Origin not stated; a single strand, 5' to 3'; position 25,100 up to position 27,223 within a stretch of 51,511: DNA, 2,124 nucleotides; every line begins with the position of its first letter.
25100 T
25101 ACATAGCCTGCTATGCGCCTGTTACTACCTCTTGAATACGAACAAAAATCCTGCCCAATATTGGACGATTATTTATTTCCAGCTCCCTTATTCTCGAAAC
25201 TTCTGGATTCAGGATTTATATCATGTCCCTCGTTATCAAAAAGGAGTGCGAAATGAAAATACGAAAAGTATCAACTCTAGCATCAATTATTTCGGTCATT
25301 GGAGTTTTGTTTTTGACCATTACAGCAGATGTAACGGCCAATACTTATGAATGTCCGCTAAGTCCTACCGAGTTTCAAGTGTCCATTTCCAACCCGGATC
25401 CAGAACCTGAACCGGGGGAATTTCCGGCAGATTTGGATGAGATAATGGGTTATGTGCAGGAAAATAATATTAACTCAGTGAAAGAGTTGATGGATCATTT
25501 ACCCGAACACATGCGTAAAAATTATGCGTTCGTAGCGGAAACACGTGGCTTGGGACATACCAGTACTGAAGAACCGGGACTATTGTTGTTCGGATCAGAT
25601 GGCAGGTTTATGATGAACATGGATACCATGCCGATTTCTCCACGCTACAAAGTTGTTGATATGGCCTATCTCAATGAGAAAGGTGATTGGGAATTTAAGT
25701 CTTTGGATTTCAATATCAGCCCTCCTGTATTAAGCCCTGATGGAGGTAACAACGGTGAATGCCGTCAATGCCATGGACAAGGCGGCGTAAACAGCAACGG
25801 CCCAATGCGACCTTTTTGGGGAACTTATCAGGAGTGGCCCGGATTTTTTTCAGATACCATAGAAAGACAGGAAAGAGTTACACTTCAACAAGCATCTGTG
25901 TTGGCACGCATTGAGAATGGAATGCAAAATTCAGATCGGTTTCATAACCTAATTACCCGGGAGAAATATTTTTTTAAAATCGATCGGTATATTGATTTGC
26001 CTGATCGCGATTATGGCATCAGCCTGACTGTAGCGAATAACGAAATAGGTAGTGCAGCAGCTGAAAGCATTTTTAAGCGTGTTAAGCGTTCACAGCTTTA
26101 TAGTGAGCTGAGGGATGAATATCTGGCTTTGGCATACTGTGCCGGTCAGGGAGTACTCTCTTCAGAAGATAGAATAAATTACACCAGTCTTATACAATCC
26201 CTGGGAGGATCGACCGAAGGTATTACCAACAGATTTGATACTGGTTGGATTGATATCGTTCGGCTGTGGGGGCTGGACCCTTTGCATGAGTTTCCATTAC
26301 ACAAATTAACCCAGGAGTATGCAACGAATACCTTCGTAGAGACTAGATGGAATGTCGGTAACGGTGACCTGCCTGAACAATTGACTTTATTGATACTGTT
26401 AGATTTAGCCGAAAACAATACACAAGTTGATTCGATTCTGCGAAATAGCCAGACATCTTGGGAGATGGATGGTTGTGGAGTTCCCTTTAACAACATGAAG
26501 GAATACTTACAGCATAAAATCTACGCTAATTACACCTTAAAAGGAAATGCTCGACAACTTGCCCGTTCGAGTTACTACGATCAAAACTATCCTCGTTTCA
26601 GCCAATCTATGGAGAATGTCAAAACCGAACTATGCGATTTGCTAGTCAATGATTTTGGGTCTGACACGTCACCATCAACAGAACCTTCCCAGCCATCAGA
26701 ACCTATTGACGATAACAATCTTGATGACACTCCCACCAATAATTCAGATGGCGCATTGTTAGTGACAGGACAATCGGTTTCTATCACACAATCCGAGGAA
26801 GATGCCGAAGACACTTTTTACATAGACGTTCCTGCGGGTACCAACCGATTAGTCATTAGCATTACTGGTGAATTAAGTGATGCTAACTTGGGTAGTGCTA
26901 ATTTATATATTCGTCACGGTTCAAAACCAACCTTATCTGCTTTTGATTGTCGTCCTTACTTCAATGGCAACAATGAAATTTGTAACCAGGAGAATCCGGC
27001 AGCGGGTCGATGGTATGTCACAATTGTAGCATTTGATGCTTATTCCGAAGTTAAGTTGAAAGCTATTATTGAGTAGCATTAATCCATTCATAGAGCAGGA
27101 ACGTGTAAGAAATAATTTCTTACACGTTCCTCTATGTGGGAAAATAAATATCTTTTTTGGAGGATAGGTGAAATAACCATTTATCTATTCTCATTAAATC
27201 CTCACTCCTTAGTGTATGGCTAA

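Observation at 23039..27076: Tandem paralogs: secreted ~600-aa proteins of unrecognised family with a conserved single CxxCH motif and PPC-type tails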

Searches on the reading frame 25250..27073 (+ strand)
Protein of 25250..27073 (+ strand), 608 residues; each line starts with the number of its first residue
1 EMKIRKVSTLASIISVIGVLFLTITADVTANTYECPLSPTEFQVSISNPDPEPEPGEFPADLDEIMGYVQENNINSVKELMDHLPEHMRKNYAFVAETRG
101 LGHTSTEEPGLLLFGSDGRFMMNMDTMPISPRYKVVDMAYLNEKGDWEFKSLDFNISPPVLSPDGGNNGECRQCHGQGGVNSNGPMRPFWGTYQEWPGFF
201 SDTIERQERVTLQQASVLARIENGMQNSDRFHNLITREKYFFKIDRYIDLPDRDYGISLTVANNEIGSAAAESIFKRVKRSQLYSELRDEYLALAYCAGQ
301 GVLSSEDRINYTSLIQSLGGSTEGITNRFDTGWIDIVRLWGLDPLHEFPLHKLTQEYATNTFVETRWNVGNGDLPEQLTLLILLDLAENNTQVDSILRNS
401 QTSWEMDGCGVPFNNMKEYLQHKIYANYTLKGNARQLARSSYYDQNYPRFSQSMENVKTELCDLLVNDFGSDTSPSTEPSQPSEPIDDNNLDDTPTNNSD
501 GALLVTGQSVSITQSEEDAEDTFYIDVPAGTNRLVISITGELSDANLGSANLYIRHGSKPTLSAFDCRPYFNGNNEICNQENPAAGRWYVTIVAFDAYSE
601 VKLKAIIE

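Call 4: search_protein_families(library=pfam, proteins=[window:25250-27073:+], max_evalue=1)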
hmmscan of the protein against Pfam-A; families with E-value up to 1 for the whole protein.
window:25250-27073:+ (608 aa): 2 families
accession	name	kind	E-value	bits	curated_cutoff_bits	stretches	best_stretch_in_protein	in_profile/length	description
PF04151.21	PPC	-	3.5e-16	60.3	25.9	1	520-592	2-68/70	Bacterial pre-peptidase C-terminal domain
PF21861.2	RepB_C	-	0.18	12.2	27.3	1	62-86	8-32/58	Replication protein RepB, C-terminal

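Call 5: search_protein_families(library=ncbifam, proteins=[window:25250-27073:+], max_evalue=1)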
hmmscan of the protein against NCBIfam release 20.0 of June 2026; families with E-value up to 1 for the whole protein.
window:25250-27073:+ (608 aa): 1 family
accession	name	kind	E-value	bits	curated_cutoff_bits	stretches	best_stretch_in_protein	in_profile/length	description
TIGR00002.1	S16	equivalog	0.12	12.4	45.3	1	202-240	39-77/78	30S ribosomal protein S16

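Call 7: find_homologous_proteins(query=window:25250-27073:+, max_evalue=0.001)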
Query window:25250-27073:+ (608 aa): 15 proteins with E <= 0.001 among 8000 candidates.
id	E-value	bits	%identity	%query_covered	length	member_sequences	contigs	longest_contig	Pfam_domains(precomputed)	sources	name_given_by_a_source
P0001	0.0e+0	1408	100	100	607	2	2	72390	PF04151.22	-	-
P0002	0.0e+0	1146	81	100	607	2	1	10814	PF04151.22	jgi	jgi:hypothetical protein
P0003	0.0e+0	1142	79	100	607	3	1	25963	PF04151.22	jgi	jgi:hypothetical protein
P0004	0.0e+0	1054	76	100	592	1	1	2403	PF04151.22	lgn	-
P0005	6.1e-237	806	80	71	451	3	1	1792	-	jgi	jgi:hypothetical protein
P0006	7.2e-223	760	56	100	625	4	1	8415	-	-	-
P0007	2.0e-221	755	59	93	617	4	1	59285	-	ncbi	-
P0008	2.7e-221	755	59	96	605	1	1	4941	PF04151.22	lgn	-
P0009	2.3e-207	709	64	79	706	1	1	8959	-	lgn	-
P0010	3.1e-205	702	63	79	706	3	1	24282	-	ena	-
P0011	1.3e-185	637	49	99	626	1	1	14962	PF04151.22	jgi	-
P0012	1.5e-176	607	58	79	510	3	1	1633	-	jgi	jgi:hypothetical protein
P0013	3.7e-139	483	50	77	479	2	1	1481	PF04151.22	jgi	jgi:hypothetical protein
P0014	8.7e-120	419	39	85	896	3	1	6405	PF00801.27,PF04151.22,PF18911.7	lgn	-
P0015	4.2e-115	404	42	72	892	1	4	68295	PF22352.3,PF00801.27,PF04151.22,PF18911.7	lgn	-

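Call 8: search_solved_structures(query=window:25250-27073:+, max_evalue=10)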
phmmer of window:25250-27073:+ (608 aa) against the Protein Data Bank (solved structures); distinct sequences matched with E-value up to 10: 2.
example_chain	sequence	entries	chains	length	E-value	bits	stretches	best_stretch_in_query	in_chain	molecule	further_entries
2luw_A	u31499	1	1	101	3.4e-11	45.8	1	523-604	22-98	Metalloprotease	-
5myj_AP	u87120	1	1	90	0.5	12.2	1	187-239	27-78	30S ribosomal protein S16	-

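Call 22: find_encoding_contigs(protein=P0007, flank=10000, max_places=3)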
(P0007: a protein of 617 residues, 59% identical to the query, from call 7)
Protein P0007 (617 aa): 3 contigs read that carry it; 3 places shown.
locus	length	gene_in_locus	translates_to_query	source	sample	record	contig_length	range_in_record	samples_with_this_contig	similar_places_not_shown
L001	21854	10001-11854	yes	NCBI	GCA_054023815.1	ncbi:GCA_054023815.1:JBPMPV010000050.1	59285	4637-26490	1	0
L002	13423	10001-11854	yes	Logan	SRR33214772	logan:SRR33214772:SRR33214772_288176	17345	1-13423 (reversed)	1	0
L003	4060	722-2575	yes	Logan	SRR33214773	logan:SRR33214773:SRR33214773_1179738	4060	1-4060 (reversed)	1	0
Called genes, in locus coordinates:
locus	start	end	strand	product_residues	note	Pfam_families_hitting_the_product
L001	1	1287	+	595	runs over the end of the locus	PF07244:POTRA (weak), PF08479:POTRA_2, PF03865:ShlB, PF01103:Omp85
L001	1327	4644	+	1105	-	PF05860:TPS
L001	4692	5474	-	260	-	PF06051:DUF928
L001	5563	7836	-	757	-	PF00515:TPR_1 (faint), PF07719:TPR_2 (faint), PF13176:TPR_7 (faint), PF13181:TPR_8 (faint), PF13424:TPR_12, PF12770:CHAT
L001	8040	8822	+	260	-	PF03472:Autoind_bind, PF00196:GerE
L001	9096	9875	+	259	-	PF04151:PPC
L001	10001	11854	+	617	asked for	-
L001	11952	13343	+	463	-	-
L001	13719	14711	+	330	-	-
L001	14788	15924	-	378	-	PF13353:Fer4_12 (weak), PF04055:Radical_SAM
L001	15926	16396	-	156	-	PF22451:NirdL-like_HTH, PF17805:AsnC_trans_reg2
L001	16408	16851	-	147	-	PF13404:HTH_AsnC-type, PF22451:NirdL-like_HTH, PF17805:AsnC_trans_reg2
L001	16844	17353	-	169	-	PF13404:HTH_AsnC-type (weak), PF22451:NirdL-like_HTH, PF17805:AsnC_trans_reg2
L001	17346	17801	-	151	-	PF22451:NirdL-like_HTH, PF17805:AsnC_trans_reg2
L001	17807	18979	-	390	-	PF02239:Cytochrom_D1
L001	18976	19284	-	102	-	PF13442:Cytochrome_CBB3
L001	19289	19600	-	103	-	PF13442:Cytochrome_CBB3 (weak), PF00034:Cytochrom_C (weak)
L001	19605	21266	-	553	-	PF00034:Cytochrom_C (weak), PF13442:Cytochrome_CBB3, PF21783:YNCE (faint), PF02239:Cytochrom_D1, PF25174:Beta-prop_THOC3 (faint), PF23414:Beta-prop_EML_2 (faint), PF25171:Beta-prop_WDR36-Utp21_1st (faint)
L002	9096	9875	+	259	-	PF04151:PPC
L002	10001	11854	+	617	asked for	-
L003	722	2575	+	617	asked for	-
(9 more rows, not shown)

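Call 23: find_encoding_contigs(protein=P0015, flank=10000, max_places=3)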
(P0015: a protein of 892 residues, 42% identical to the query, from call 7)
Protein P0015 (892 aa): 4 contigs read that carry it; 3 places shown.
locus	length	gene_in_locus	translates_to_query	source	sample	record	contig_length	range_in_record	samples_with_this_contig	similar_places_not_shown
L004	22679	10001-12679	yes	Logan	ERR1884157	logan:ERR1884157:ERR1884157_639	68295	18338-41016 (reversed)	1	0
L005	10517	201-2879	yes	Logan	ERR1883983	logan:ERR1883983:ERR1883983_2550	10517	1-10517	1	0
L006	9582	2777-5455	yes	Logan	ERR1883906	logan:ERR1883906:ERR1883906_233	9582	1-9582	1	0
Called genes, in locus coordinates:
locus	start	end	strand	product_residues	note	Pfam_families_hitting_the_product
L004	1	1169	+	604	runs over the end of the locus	PF01321:Creatinase_N, PF16189:Creatinase_N_2, PF00557:Peptidase_M24, PF16188:Peptidase_M24_C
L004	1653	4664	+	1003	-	PF08453:Peptidase_M9_N, PF01752:Peptidase_M9, PF00801:PKD, PF18911:PKD_4, PF04151:PPC, PF00801:PKD, PF18911:PKD_4, PF04151:PPC, +1 more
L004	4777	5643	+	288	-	-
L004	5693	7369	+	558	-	PF07705:CARDB (weak), PF00801:PKD, PF18911:PKD_4, PF04151:PPC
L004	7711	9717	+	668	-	PF05572:Peptidase_M43, PF04151:PPC, PF00801:PKD, PF18911:PKD_4, PF04151:PPC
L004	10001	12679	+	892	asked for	PF18911:PKD_4, PF00801:PKD, PF22352:K319L-like_PKD (faint), PF00801:PKD, PF18911:PKD_4, PF04151:PPC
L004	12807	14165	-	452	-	PF01408:GFO_IDH_MocA, PF21252:Glyco_hydro_109_C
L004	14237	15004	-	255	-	PF02633:Creatininase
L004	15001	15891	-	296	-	PF01042:Ribonuc_L-PSP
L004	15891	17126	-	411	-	PF13378:MR_MLE_C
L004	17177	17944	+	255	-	PF00106:adh_short, PF01370:Epimerase (faint), PF08659:KR, PF13561:adh_short_C2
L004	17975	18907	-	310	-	PF01418:HTH_6, PF01380:SIS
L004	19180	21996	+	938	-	PF07715:Plug, PF00593:TonB_dep_Rec_b-barrel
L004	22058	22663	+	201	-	PF05118:Asp_Arg_Hydrox (faint)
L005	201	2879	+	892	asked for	PF18911:PKD_4, PF00801:PKD, PF22352:K319L-like_PKD (faint), PF00801:PKD, PF18911:PKD_4, PF04151:PPC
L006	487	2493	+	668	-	PF05572:Peptidase_M43, PF04151:PPC, PF00801:PKD, PF18911:PKD_4, PF04151:PPC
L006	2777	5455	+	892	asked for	PF18911:PKD_4, PF00801:PKD, PF22352:K319L-like_PKD (faint), PF00801:PKD, PF18911:PKD_4, PF04151:PPC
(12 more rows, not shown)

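Call 33: list_cluster_members(proteins=[P0007, P0021, P0024, P0050, P0065, P0077, P0091, P0105, P0145, P0121])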
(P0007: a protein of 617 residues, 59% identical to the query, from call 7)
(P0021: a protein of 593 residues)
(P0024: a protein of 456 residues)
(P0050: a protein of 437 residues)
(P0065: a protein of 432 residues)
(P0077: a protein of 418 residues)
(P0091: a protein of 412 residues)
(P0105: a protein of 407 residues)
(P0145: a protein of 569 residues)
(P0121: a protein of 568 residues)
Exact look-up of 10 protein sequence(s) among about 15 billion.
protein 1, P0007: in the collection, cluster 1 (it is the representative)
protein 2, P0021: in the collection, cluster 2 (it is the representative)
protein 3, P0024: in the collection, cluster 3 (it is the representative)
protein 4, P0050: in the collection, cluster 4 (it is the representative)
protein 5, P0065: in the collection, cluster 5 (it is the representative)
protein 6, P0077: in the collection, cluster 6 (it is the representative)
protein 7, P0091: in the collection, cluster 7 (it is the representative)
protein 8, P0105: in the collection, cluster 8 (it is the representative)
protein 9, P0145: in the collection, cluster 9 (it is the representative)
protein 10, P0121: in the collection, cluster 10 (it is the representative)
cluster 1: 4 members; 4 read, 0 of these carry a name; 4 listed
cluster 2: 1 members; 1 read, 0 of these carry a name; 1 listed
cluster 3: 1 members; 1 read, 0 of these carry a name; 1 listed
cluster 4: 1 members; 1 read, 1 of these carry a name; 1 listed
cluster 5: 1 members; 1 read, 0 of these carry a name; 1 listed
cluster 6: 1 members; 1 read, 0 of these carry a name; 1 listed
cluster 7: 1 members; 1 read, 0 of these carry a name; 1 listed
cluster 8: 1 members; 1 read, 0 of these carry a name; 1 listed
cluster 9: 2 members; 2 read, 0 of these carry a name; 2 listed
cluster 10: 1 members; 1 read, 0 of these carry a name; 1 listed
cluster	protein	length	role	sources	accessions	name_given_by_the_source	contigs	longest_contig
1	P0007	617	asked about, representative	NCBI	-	-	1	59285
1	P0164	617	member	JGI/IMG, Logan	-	-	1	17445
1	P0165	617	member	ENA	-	-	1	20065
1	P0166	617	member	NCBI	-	-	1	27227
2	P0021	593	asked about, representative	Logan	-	-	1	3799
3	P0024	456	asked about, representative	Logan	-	-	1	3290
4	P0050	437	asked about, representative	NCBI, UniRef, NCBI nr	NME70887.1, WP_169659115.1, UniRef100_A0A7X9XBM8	hypothetical protein [Flammeovirga aprica] | Cytochrome c domain-containing protein n=1 Tax=Flammeovirga aprica JL-4 TaxID=694437 ...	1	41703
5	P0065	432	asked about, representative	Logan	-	-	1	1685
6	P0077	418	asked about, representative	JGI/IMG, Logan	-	-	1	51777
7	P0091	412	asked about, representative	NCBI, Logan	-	-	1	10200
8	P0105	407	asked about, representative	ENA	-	-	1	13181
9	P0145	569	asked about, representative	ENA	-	-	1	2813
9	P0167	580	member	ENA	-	-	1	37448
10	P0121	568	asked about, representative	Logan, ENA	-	-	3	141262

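Call 39: find_encoding_contigs(protein=P0003, flank=10000, max_places=2)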
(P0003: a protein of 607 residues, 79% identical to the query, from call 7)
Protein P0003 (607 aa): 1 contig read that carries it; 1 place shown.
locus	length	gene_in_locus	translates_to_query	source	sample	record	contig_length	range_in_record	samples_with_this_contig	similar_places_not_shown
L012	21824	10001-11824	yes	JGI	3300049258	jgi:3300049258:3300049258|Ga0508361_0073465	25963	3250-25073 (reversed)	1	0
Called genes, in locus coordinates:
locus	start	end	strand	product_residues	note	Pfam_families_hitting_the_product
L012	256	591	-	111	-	-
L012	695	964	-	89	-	PF14062:DUF4253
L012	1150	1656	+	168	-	PF01613:Flavin_Reduct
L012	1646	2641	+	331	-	-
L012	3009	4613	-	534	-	PF17210:SdrD_B, PF22904:NOMO1-like_2nd (faint), PF13620:CarboxypepD_reg (faint), PF17210:SdrD_B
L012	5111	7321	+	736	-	PF00082:Peptidase_S8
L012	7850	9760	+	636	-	-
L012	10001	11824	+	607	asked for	PF04151:PPC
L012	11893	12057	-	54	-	-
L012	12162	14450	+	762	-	PF00515:TPR_1 (faint), PF07719:TPR_2 (faint), PF13181:TPR_8 (faint), PF13176:TPR_7 (faint), PF13374:TPR_10 (faint), PF13424:TPR_12 (weak), PF17874:TPR_MalT (faint), PF12770:CHAT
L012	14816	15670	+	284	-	PF06051:DUF928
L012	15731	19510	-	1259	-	PF05860:TPS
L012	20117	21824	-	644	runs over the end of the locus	PF05226:CHASE2, PF00211:Guanylate_cyc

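Call 40: find_encoding_contigs(protein=P0010, flank=10000, max_places=2)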
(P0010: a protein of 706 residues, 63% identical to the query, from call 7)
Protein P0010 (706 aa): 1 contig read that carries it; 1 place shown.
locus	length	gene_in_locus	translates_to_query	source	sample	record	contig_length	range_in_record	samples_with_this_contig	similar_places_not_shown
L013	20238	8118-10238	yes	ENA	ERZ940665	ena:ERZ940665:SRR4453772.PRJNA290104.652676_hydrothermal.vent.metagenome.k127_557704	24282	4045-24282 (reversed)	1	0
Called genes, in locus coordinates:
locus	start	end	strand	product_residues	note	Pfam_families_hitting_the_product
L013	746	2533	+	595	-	PF07731:Cu-oxidase_2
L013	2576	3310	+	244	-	-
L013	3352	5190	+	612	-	-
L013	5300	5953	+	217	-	PF02630:SCO1-SenC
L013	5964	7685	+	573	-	PF00034:Cytochrom_C (faint)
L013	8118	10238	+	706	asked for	-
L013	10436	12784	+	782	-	PF13428:TPR_14 (faint), PF17874:TPR_MalT (faint), PF00515:TPR_1 (faint), PF07719:TPR_2 (faint), PF13174:TPR_6 (faint), PF13176:TPR_7 (faint), PF13424:TPR_12, PF12770:CHAT, +5 more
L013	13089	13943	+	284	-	PF06051:DUF928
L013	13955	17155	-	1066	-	PF05860:TPS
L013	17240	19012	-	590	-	PF07244:POTRA (weak), PF08479:POTRA_2, PF03865:ShlB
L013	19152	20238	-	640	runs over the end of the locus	PF05226:CHASE2, PF00211:Guanylate_cyc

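Call 41: find_encoding_contigs(protein=P0011, flank=10000, max_places=2)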
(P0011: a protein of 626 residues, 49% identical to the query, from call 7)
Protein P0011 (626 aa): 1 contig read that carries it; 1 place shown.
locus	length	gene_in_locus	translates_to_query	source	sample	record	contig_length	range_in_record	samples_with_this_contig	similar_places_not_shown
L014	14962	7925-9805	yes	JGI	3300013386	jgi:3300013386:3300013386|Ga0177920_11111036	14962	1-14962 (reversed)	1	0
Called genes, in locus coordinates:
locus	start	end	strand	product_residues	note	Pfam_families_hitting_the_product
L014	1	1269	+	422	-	?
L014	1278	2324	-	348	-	-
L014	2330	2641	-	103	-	PF24038:DUF7347 (weak), PF12802:MarR_2 (weak), PF12840:HTH_20, PF01022:HTH_5 (weak)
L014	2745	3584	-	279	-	PF00582:Usp (weak)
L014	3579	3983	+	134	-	-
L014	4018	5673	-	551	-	PF00245:Alk_phosphatase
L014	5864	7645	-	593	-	-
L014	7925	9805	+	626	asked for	PF04151:PPC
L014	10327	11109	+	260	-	PF03472:Autoind_bind, PF00196:GerE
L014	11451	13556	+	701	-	-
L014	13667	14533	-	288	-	PF02129:Peptidase_S15, PF01738:DLH, PF00561:Abhydrolase_1, PF12146:Hydrolase_4, PF12697:Abhydrolase_6, PF00326:Peptidase_S9, PF01764:Lipase_3 (weak)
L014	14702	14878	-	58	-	-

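Call 91: search_protein_families(library=pfam, alignment_id=A7, max_evalue=0.001)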
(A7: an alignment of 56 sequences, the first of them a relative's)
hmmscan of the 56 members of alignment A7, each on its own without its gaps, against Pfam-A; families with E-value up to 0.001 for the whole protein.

A. member 1, P0002 (607 aa): 1 family
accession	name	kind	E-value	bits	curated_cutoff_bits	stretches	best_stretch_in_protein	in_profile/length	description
PF04151.21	PPC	-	2.5e-14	54.3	25.9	1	519-591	2-68/70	Bacterial pre-peptidase C-terminal domain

B. families by the number of members that match (of 56 scanned): 33 families (the first 25 are shown)
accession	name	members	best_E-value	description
PF04151.21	PPC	15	7.3e-24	Bacterial pre-peptidase C-terminal domain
PF13442.11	Cytochrome_CBB3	13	6e-06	Cytochrome C oxidase, cbb3-type, subunit III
PF18911.6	PKD_4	6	1.6e-123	PKD domain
PF00801.26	PKD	6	2.6e-75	PKD domain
PF22352.2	K319L-like_PKD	6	5.6e-27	K319L-like, PKD domain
PF03160.20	Calx-beta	3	3e-15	Calx-beta domain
PF00034.26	Cytochrom_C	3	1.6e-05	Cytochrome c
PF03640.20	Lipoprotein_15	2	3.6e-42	Secreted repeat of unknown function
PF17963.7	Big_9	2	2.4e-08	Bacterial Ig domain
PF13855.12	LRR_8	1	4.7e-26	Leucine rich repeat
PF13583.11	Reprolysin_4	1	4.5e-22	Metallo-peptidase family M12B Reprolysin-like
PF20009.4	GEVED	1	2.7e-20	GEVED domain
PF13688.12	Reprolysin_5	1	2.6e-17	Metallo-peptidase family M12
PF12733.13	Cadherin-like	1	3.6e-15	Cadherin-like beta sandwich domain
PF12799.13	LRR_4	1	2.3e-14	Leucine Rich repeats (2 copies)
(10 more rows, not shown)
